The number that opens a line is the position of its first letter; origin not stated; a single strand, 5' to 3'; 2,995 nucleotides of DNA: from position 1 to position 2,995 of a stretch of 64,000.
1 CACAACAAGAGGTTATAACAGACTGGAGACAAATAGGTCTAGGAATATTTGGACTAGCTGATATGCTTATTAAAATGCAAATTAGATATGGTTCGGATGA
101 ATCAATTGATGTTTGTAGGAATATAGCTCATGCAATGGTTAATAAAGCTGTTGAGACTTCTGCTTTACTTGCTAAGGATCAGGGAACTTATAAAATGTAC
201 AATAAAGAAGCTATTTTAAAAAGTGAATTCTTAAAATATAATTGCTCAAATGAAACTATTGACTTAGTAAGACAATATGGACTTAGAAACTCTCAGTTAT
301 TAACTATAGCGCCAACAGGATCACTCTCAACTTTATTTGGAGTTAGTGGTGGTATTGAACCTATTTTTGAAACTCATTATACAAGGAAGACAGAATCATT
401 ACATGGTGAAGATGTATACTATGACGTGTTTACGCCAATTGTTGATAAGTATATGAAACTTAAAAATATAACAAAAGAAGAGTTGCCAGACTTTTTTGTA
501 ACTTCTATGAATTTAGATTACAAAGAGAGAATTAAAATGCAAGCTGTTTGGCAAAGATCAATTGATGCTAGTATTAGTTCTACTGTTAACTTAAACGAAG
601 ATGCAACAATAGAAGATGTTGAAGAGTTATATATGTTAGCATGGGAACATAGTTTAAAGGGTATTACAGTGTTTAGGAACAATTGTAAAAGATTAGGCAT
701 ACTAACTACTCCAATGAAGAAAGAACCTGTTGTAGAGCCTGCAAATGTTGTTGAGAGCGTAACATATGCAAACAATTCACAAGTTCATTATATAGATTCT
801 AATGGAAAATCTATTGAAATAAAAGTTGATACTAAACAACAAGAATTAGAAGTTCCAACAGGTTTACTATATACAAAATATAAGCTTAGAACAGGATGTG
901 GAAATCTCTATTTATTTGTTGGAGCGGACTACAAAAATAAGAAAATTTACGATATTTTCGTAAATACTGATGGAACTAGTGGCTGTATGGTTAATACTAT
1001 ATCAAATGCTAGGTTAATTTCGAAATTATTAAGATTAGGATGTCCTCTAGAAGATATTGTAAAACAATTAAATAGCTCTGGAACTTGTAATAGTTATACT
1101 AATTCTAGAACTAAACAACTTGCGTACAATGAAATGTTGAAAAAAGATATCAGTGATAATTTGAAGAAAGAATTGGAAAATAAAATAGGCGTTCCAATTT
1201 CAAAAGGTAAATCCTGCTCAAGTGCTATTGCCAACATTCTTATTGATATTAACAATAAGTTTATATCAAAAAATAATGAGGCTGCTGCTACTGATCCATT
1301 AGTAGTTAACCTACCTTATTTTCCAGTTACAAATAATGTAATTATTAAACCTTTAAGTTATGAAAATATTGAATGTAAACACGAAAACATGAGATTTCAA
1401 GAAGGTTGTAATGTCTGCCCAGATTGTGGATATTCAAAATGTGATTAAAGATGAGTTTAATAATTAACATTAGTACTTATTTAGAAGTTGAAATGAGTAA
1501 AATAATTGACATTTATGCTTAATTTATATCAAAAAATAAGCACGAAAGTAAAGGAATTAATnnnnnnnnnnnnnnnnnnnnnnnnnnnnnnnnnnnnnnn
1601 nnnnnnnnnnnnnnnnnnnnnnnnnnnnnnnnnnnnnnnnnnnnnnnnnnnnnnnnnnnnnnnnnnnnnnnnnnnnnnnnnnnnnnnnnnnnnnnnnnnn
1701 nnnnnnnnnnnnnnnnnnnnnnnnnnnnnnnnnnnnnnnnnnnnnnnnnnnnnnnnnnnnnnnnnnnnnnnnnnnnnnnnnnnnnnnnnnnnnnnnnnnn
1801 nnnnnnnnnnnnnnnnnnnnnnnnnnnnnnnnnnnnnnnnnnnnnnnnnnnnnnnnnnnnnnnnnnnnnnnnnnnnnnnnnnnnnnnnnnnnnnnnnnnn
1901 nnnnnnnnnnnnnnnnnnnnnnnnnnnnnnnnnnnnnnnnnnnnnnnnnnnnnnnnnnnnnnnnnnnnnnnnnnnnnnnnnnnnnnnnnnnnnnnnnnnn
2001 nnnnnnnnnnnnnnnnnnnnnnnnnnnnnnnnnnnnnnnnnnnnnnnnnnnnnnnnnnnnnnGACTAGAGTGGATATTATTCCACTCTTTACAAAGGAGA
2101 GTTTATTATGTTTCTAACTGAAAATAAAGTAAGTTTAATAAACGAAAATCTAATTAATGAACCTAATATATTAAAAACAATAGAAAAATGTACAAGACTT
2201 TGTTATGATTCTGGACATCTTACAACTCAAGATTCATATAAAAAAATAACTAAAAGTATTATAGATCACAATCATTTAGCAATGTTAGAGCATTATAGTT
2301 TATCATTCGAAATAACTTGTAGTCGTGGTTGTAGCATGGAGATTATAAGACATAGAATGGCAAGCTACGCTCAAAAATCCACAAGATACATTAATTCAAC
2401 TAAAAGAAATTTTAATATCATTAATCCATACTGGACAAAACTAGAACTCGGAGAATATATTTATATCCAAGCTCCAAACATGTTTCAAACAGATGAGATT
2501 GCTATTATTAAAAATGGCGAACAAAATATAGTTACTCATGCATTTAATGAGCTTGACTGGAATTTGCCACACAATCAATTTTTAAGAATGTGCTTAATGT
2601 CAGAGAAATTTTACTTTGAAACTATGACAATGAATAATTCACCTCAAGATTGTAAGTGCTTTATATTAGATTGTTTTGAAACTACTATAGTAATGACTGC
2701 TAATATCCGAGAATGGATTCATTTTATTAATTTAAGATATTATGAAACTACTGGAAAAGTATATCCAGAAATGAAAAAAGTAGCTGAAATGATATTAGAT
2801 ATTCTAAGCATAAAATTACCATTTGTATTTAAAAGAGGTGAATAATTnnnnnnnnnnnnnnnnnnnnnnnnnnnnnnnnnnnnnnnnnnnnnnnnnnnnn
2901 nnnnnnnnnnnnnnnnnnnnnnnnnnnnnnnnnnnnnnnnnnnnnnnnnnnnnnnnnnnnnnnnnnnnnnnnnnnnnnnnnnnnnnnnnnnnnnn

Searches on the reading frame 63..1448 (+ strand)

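Call 52: search_protein_families(library=phrogs, proteins=[window:63-1448:+], max_evalue=0.001)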
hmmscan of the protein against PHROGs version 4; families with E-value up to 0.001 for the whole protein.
window:63-1448:+ (461 aa): 4 families
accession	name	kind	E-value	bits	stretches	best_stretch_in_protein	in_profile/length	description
phrog_84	-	DNA, RNA and nucleotide metabolism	1.9e-49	169.5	1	1-460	571-973/975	ribonucleoside-diphosphate reductase large subunit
phrog_3844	-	moron, auxiliary metabolic gene and host takeover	3.4e-20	73.4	1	2-199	225-425/451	NrdA-like aerobic NDP reductase large subunit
phrog_367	-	DNA, RNA and nucleotide metabolism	4.5e-10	39.3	1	45-207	477-652/701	ribonucleotide reductase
phrog_23565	-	DNA, RNA and nucleotide metabolism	5.3e-09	37.4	1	252-460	15-198/199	ribonucleotide reductase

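Call 79: search_protein_families(library=padloc, proteins=[window:63-1448:+], max_evalue=0.0001)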
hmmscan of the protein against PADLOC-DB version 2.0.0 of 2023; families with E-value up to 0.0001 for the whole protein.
window:63-1448:+ (461 aa): 0 families

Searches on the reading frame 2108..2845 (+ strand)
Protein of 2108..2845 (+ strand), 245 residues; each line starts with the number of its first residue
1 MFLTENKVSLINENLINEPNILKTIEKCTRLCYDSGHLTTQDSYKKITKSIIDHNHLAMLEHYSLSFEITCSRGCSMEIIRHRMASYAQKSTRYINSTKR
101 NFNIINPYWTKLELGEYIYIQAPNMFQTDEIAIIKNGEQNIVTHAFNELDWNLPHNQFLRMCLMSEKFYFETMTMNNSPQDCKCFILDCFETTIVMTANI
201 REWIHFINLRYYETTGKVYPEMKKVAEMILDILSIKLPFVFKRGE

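Call 52: search_protein_families(library=phrogs, proteins=[window:2108-2845:+], max_evalue=0.001)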
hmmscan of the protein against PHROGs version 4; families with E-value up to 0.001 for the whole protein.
window:2108-2845:+ (245 aa): 3 families
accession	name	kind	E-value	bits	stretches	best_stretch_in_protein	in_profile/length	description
phrog_85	-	DNA, RNA and nucleotide metabolism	1.2e-31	111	1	6-241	371-580/866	thymidylate synthase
phrog_10644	-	DNA, RNA and nucleotide metabolism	4.8e-09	37.5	0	179-240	91-150/160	thymidylate synthase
phrog_22708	-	DNA, RNA and nucleotide metabolism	1.1e-08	35.8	1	39-97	66-126/242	thymidylate synthase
